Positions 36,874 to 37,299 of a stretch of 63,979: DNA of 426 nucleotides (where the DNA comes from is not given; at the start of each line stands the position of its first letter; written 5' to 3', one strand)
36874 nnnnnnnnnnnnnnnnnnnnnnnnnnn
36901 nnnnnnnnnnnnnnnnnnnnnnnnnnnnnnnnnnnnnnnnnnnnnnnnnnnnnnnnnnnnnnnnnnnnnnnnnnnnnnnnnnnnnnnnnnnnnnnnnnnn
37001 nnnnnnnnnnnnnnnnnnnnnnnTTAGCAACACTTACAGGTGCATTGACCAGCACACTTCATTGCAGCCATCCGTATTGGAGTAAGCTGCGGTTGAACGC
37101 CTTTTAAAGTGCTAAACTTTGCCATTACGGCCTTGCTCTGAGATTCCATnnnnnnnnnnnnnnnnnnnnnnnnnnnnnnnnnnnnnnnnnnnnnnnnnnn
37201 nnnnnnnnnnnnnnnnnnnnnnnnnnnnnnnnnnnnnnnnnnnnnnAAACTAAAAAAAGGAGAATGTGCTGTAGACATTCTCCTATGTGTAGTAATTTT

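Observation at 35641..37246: Compact radical-SAM/SPASM RiPP operon with an unannotated 41-aa Cys-rich precursor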

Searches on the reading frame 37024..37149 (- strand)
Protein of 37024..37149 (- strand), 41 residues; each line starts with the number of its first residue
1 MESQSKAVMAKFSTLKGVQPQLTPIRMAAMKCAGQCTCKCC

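Call 3: search_protein_families(library=pfam, proteins=[window:37024-37149:-], max_evalue=0.1)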
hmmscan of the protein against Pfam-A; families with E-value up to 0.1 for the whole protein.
window:37024-37149:- (41 aa): 0 families

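Call 4: search_protein_families(library=ncbifam, proteins=[window:37024-37149:-], max_evalue=0.1)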
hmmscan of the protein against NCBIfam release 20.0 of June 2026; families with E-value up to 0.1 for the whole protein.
window:37024-37149:- (41 aa): 0 families

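Call 6: find_homologous_proteins(query=window:37027-37149:-, max_evalue=10)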
Query seq(41 aa): no candidate shares three 5-residue words with the query. No homologue found.

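Call 37: search_protein_families(library=ncbifam, alignment_id=A4, max_evalue=10)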
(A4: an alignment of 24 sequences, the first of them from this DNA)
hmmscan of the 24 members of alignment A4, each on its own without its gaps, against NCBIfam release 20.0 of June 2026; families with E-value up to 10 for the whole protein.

A. member 1, seq(41 aa): 0 families

B. families by the number of members that match (of 24 scanned): 0 families

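Call 61: search_protein_families(library=padloc, proteins=[window:37024-37149:-], max_evalue=0.01)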
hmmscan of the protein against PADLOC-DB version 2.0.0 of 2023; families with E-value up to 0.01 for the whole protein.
window:37024-37149:- (41 aa): 0 families
